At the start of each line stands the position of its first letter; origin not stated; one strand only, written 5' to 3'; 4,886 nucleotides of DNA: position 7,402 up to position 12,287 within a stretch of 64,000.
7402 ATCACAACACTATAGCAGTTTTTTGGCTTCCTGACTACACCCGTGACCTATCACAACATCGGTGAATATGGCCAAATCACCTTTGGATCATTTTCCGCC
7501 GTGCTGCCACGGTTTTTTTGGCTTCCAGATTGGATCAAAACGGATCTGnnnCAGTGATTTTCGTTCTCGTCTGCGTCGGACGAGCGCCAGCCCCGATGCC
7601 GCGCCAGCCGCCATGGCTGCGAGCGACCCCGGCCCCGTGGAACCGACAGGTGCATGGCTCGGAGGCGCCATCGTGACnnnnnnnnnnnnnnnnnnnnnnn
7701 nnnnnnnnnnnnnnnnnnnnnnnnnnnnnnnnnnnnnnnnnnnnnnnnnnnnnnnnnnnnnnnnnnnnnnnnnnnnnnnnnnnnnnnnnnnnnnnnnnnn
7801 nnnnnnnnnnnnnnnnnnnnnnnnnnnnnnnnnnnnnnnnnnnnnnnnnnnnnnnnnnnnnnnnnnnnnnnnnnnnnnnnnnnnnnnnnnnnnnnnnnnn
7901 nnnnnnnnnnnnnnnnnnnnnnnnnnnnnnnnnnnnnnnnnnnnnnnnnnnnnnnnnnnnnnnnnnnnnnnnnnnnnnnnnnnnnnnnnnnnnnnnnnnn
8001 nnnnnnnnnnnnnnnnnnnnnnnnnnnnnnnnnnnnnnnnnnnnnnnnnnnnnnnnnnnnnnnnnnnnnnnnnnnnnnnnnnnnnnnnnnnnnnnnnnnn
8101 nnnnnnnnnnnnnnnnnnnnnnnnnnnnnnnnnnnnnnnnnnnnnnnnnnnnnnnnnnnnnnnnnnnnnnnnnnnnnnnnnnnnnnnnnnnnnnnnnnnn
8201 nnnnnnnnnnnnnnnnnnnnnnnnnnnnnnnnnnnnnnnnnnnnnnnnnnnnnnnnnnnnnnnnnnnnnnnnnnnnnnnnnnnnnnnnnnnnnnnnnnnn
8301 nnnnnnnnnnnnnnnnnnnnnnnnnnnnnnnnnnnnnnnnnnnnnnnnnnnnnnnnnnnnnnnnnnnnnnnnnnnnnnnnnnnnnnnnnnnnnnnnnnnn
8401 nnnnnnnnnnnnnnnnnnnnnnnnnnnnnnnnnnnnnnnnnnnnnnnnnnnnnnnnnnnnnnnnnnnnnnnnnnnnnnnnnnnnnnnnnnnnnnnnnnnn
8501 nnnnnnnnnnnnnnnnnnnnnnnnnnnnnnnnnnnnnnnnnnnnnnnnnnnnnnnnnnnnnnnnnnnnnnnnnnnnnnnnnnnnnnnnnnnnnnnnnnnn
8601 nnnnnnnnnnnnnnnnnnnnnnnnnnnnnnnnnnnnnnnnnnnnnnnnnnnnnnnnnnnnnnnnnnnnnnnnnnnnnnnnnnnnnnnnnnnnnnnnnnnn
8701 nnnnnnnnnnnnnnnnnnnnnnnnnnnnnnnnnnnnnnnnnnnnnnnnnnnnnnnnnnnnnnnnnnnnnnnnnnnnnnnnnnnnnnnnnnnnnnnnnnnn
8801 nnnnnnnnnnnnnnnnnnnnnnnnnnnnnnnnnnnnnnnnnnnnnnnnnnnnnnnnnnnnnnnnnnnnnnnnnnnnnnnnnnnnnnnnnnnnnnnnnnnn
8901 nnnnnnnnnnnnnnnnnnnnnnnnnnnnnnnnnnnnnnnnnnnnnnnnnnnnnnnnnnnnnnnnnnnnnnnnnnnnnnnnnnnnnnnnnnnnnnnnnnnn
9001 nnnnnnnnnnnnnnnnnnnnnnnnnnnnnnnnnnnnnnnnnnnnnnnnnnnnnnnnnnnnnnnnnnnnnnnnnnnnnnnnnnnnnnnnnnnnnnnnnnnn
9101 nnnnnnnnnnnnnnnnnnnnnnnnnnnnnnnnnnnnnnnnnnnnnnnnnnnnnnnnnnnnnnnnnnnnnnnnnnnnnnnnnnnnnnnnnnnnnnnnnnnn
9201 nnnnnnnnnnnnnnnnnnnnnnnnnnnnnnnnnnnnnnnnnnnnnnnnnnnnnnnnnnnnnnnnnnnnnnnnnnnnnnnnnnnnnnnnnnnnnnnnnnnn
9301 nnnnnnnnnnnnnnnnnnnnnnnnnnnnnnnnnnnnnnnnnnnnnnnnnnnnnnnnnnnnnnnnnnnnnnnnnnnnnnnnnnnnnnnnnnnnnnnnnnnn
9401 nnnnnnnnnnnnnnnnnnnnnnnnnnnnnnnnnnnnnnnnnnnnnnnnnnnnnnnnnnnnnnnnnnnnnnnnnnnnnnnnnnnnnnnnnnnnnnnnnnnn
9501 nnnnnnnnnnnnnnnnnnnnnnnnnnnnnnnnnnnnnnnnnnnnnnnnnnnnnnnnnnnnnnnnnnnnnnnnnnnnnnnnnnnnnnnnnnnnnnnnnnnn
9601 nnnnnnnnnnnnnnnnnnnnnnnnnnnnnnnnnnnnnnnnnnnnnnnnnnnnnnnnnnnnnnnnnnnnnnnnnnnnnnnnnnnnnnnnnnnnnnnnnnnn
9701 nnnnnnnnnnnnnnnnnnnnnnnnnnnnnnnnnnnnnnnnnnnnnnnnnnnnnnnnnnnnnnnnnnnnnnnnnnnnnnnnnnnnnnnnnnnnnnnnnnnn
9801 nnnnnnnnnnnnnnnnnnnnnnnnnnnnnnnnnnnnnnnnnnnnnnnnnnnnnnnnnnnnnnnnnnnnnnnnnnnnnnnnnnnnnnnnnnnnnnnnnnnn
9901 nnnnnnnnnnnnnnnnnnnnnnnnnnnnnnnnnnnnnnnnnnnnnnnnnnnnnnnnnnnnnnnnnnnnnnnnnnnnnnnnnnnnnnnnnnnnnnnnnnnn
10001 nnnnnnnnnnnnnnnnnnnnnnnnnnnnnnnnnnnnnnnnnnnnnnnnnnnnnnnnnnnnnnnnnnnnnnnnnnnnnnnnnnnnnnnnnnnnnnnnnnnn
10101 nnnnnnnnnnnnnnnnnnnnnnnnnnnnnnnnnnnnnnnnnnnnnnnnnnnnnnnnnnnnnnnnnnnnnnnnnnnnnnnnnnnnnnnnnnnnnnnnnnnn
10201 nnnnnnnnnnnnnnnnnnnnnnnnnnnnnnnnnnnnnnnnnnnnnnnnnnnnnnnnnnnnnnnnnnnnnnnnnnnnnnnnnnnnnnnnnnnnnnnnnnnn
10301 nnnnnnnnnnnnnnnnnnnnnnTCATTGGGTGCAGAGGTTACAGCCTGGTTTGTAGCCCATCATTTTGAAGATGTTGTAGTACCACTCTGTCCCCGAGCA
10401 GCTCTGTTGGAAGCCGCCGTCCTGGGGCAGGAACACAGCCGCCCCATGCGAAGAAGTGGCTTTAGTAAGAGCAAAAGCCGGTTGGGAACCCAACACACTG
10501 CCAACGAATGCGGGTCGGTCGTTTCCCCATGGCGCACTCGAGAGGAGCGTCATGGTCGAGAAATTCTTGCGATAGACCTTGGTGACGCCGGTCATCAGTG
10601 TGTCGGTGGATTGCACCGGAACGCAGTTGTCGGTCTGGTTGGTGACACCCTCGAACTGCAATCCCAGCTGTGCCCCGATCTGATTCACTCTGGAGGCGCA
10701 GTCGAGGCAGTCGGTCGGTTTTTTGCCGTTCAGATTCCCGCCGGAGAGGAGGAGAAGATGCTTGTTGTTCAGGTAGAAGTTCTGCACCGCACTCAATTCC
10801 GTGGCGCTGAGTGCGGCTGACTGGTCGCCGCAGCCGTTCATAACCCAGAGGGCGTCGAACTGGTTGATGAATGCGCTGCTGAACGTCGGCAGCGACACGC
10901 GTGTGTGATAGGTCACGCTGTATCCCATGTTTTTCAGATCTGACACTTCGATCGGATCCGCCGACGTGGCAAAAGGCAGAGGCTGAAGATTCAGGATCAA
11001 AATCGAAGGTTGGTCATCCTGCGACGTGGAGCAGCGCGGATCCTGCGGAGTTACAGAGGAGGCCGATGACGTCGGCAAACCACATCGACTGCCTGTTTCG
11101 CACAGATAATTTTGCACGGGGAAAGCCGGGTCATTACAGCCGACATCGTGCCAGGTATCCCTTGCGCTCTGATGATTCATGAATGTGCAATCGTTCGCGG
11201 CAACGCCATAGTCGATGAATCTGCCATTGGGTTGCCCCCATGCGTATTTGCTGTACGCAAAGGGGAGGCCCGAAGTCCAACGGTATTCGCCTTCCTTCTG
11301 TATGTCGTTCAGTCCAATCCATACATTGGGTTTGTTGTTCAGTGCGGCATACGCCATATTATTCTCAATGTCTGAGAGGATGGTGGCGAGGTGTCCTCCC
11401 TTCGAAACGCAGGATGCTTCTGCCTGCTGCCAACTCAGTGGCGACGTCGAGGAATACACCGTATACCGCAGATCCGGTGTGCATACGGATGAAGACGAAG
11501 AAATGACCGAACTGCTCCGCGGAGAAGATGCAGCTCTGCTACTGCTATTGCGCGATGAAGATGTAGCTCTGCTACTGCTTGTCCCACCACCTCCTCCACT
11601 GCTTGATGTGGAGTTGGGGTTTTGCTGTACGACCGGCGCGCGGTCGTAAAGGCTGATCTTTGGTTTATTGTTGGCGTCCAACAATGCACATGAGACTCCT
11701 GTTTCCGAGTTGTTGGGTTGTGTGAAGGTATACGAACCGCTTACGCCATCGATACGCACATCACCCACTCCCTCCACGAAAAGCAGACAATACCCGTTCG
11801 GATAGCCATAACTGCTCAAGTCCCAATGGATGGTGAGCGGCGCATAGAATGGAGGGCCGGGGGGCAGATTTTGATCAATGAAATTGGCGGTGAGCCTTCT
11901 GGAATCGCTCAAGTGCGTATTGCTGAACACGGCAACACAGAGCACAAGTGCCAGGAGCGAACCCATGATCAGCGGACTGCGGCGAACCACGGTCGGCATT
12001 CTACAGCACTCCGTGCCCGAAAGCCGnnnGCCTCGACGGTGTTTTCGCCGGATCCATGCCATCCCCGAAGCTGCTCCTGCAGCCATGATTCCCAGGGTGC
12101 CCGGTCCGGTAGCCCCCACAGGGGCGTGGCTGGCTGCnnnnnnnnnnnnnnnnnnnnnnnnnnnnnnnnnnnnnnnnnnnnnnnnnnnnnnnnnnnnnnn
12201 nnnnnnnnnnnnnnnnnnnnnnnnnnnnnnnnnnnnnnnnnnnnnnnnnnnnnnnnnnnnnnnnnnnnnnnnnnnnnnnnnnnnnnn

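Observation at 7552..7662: Shared, unclassified C-terminal sorting-signal-like tail on two surface proteins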

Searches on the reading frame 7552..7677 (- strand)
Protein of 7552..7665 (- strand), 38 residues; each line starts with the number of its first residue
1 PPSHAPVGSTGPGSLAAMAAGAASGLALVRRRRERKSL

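Call 4: search_protein_families(library=ncbifam, proteins=[window:7552-7665:-], max_evalue=10)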
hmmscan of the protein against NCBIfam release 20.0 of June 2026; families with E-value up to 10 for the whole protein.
seq(38 aa): 5 families
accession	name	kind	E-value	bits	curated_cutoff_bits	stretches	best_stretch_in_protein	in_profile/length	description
TIGR02595.1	PEP_CTERM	domain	0.002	18.9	16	1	12-33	4-23/24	PEP-CTERM sorting domain-containing protein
TIGR03382.1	GC_trans_RRR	domain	0.019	15.6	15.85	1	8-33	3-27/27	MYXO-CTERM sorting domain-containing protein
TIGR03901.2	MYXO-CTERM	domain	0.04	14.3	20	1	8-33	9-33/34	MYXO-CTERM sorting domain-containing protein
TIGR01167.1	LPXTG_anchor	domain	0.058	14.1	15.9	1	10-34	8-33/34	LPXTG cell wall anchor domain-containing protein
NF038356.1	actino_DLW39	hypoth_equivalog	0.1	12.5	24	1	16-35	4-22/38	DLW-39 family protein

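Call 17: find_homologous_proteins(query=A1, max_evalue=10)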
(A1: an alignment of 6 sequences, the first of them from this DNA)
Query A1 (6 sequences) (42 aa, profile of the alignment): 7 proteins with E <= 10 among 3396 candidates.
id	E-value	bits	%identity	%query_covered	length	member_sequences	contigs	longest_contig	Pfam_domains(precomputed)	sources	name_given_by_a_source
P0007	1.2e-11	62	63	76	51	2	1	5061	-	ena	-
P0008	7.4e-10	56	61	79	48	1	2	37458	-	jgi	jgi:MYXO-CTERM domain-containing protein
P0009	6.1e-9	53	58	74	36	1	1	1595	-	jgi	jgi:hypothetical protein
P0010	1.6e-8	52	53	81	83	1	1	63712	-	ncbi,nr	ncbi:hypothetical protein A2706_02845 [Candidatus Peribacteria bacterium RIFCSPHIGHO2_01_FULL_51_35]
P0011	4.2e-8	50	55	74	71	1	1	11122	-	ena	-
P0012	4.2e-2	31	-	-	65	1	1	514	-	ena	-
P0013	6.9e+0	24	62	50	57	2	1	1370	-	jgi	jgi:hypothetical protein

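Call 19: find_encoding_contigs(protein=P0010, flank=10000, max_places=3)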
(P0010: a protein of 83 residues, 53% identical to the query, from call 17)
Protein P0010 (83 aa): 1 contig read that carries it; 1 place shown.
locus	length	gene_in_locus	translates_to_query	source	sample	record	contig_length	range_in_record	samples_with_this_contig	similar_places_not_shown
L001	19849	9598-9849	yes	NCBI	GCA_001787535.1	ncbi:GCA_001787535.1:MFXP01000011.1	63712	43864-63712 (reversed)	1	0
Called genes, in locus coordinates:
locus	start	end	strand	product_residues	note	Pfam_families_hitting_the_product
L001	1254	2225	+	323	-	PF01259:SAICAR_synt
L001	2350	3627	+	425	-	-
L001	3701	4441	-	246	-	PF13462:Thioredoxin_4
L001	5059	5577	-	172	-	-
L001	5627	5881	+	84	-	-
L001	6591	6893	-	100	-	-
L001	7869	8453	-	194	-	-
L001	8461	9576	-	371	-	-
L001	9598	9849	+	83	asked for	-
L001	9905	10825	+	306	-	-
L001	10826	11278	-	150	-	PF02643:DUF192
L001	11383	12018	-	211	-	PF00834:Ribul_P_3_epim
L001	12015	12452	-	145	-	PF02502:LacAB_rpiB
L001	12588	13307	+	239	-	PF00121:TIM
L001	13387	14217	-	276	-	PF06790:UPF0259 (weak)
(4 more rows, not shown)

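Call 20: find_encoding_contigs(protein=P0008, flank=10000, max_places=3)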
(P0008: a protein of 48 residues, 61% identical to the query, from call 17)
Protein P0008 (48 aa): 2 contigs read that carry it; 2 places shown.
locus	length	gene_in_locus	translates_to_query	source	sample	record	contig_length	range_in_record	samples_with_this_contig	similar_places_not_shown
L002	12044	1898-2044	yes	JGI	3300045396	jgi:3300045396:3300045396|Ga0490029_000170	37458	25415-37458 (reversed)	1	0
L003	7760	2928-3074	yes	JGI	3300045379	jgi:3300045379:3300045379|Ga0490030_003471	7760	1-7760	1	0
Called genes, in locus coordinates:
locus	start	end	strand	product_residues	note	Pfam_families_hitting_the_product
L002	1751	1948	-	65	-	-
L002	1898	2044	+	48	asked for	-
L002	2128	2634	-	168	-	-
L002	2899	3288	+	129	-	-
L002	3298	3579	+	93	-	-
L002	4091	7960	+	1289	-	PF04997:RNA_pol_Rpb1_1, PF00623:RNA_pol_Rpb1_2, PF04983:RNA_pol_Rpb1_3, PF05000:RNA_pol_Rpb1_4, PF04998:RNA_pol_Rpb1_5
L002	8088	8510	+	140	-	PF00164:Ribosom_S12_S23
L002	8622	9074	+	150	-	PF00177:Ribosomal_S7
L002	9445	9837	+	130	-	-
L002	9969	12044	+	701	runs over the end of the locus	PF00009:GTP_EFTU, PF03144:GTP_EFTU_D2, PF22042:EF-G_D2, PF14492:EFG_III, PF16658:RF3_C, PF03764:EFG_IV, PF00679:EFG_C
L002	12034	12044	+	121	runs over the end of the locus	-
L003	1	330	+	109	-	?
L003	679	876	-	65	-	-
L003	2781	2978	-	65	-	-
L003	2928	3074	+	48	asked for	-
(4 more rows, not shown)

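Call 24: search_protein_representatives(alignment_id=A1)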
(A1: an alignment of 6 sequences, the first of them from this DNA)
Query: 6 sequences, 44 profile positions. Proteins with E-value up to 0.001 (for the whole library): 373; up to 1e-10: 22; up to 1e-30: 0. The best 150 are listed.
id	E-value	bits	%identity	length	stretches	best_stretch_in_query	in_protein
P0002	9.0e-18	79.6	-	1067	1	2-43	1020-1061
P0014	4.6e-17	77.4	-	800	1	2-42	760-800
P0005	2.8e-16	74.9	-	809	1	1-40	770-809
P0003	1.5e-15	72.6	-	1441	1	1-44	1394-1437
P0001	1.5e-15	72.6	-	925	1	3-43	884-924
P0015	1.5e-14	69.3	-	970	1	3-40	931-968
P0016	3.3e-13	65.0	-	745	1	7-41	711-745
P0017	8.7e-13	63.7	-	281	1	2-40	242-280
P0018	2.3e-12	62.4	-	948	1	7-42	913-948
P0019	3.0e-12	62.0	-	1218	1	5-40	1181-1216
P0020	4.6e-12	61.4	-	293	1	8-41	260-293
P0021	1.0e-11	60.3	-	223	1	7-41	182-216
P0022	1.1e-11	60.2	-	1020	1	6-40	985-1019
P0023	2.0e-11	59.3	-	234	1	9-42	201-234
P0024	2.2e-11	59.2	-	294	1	8-41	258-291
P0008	2.4e-10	55.9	-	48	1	8-40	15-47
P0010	5.1e-09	51.6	-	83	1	12-41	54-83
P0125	6.3e-07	44.9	-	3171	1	12-41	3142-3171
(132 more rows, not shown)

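Call 46: search_protein_families(library=pfam, alignment_id=A3, max_evalue=0.001)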
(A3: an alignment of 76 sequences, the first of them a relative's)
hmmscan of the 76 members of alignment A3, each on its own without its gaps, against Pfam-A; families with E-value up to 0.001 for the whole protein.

A. member 1, L001:18955-19641:+ (229 aa): 0 families

B. families by the number of members that match (of 76 scanned): 55 families (the first 25 are shown)
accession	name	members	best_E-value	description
PF07786.18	HGSNAT_cat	3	1.2e-54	Heparan-alpha-glucosaminide N-acetyltransferase, catalytic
PF01595.25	CNNM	3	2.4e-42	Cyclin M transmembrane N-terminal domain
PF02366.24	PMT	3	2.7e-34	Dolichyl-phosphate-mannose-protein mannosyltransferase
PF00571.33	CBS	3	2e-18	CBS domain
PF01061.29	ABC2_membrane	3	8.2e-14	ABC-2 type transporter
PF01757.29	Acyl_transf_3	3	3.1e-11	Acyltransferase domain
PF00344.25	SecY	2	1.1e-95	SecY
PF07690.21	MFS_1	2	1.1e-54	Major Facilitator Superfamily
PF00515.34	TPR_1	2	3.5e-22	Tetratricopeptide repeat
PF16192.10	PMT_4TMC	2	4.7e-21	C-terminal four TMM region of protein-O-mannosyltransferase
PF14559.12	TPR_19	2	9.7e-21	Tetratricopeptide repeat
PF07719.23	TPR_2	2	1.4e-20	Tetratricopeptide repeat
PF13428.12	TPR_14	2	2.8e-18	Tetratricopeptide repeat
PF13181.12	TPR_8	2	8.8e-18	Tetratricopeptide repeat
PF13431.12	TPR_17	2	2e-16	Tetratricopeptide repeat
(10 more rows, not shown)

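Call 50: search_protein_families(library=ncbifam, alignment_id=A3, max_evalue=0.001)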
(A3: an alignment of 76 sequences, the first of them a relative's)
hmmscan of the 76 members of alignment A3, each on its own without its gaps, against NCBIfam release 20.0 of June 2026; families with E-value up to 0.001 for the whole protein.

A. member 1, L001:18955-19641:+ (229 aa): 1 family
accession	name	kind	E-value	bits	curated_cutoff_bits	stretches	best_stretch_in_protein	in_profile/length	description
NF046115.1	Ca_rpt_SMc04171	equivalog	0.00072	18.8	625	0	43-132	112-194/574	SMc04171 family calcium-binding repeat protein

B. families by the number of members that match (of 76 scanned): 151 families (the first 25 are shown)
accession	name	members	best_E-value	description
TIGR03520.1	GldE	3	2.6e-43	gliding motility-associated protein GldE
NF008604.1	PRK11573.1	3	6.6e-42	hypothetical protein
NF052568.1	PolamExpPaeASal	3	6.4e-27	polyamine export protein PaeA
NF011675.0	PRK15094.1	3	3.9e-26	CNNM family magnesium/cobalt transport protein CorC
NF050109.1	galactan_ABC_perm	3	6.4e-18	galactan export ABC transporter permease subunit Wzm/RfbD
TIGR01302.1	IMP_dehydrog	3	1.5e-07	IMP dehydrogenase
TIGR00967.1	3a0501s007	2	2.6e-102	preprotein translocase subunit SecY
NF009082.0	PRK12417.1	2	2.3e-48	accessory Sec system protein translocase subunit SecY2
TIGR02920.1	acc_sec_Y2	2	1.1e-42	accessory Sec system protein translocase subunit SecY2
TIGR02917.1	PEP_TPR_lipo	2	1.9e-24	XrtA/PEP-CTERM system TPR-repeat protein PrsT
TIGR00710.1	efflux_Bcr_CflA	2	1.4e-20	Bcr/CflA family efflux MFS transporter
TIGR00880.1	2_A_01_02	2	1.2e-18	multidrug resistance protein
NF040959.1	MamA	2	4.8e-18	magnetosome protein MamA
TIGR02521.1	type_IV_pilW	2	4.5e-17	type IV pilus biogenesis/stability protein PilW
NF033762.1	social_mot_Tgl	2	1.3e-12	social motility TPR repeat lipoprotein Tgl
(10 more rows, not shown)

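Call 67: search_protein_families(library=ncbifam, alignment_id=A2, max_evalue=0.01)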
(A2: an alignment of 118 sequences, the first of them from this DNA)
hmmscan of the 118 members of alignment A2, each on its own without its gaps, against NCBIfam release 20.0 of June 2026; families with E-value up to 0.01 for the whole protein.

A. member 1, seq(37 aa): 1 family
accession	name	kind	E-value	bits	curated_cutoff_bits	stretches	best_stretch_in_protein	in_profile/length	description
TIGR02595.1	PEP_CTERM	domain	0.0018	18.9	16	1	11-32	4-23/24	PEP-CTERM sorting domain-containing protein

B. families by the number of members that match (of 118 scanned): 10 families
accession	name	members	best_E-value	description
TIGR02595.1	PEP_CTERM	36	0.00035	PEP-CTERM sorting domain-containing protein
NF033846.1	Rumino_NPXTG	17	0.0014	NPXTG-anchored protein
TIGR03901.2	MYXO-CTERM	17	0.0015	MYXO-CTERM sorting domain-containing protein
TIGR04174.1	IPTL_CTERM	16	9.1e-05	IPTL-CTERM sorting domain-containing protein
TIGR01167.1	LPXTG_anchor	15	0.00067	LPXTG cell wall anchor domain-containing protein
TIGR03382.1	GC_trans_RRR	5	0.00074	MYXO-CTERM sorting domain-containing protein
NF051874.1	PVV_CTERM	5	0.0014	PVV-CTERM domain-containing choice-of-anchor G protein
NF058571.1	GVDTG_CTERM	4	0.0016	GVDTG sorting domain-containing protein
NF033191.4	JDVT-CTERM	4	0.0048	JDVT-CTERM domain-containing protein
NF038236.1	retron_eff_Se72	1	0.0096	retron Se72 family effector protein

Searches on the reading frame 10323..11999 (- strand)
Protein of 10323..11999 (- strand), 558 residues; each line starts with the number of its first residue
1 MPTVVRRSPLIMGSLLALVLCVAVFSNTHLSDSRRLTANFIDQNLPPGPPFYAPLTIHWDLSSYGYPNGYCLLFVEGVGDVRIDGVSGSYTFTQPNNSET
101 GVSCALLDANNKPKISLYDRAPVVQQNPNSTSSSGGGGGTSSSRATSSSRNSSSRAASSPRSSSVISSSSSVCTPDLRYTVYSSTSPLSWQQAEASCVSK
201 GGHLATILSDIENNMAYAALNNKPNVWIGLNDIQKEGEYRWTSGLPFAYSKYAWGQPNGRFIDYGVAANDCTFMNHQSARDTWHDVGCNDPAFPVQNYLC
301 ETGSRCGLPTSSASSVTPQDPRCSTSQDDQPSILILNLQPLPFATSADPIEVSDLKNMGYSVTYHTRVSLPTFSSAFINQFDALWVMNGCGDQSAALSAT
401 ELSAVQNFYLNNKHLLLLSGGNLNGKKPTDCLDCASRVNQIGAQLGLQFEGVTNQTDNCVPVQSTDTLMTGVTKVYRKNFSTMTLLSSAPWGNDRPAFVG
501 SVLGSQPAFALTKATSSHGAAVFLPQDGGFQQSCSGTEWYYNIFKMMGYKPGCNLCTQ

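Call 4: search_protein_families(library=ncbifam, proteins=[window:10323-11999:-], max_evalue=10)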
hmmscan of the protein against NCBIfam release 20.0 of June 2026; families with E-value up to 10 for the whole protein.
window:10323-11999:- (558 aa): 1 family
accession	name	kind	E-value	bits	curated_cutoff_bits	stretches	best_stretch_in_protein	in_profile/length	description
NF038033.1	FEA1_rel_lipo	equivalog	0.59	8.8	250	1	130-175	37-81/406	FEA1-related lipoprotein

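Call 5: search_protein_families(library=pfam, proteins=[window:10323-11999:-], max_evalue=1)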
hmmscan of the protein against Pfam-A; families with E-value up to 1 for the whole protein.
window:10323-11999:- (558 aa): 1 family
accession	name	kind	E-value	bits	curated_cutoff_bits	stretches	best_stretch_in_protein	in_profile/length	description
PF00059.27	Lectin_C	-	1.8e-14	54.8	22.6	1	187-301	2-106/107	Lectin C-type domain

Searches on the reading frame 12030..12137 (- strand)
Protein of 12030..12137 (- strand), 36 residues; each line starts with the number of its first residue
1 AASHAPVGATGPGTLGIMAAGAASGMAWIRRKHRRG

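Call 4: search_protein_families(library=ncbifam, proteins=[window:12030-12137:-], max_evalue=10)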
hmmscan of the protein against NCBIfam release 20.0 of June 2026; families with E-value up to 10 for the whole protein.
seq(36 aa): 3 families
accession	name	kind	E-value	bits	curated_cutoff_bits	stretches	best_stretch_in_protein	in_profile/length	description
NF033846.1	Rumino_NPXTG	domain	0.002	18.4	23.5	1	8-33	5-30/30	NPXTG-anchored protein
TIGR02595.1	PEP_CTERM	domain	0.01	16.6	16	1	12-32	4-22/24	PEP-CTERM sorting domain-containing protein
TIGR03382.1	GC_trans_RRR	domain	0.69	10.6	15.85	1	8-31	3-24/27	MYXO-CTERM sorting domain-containing protein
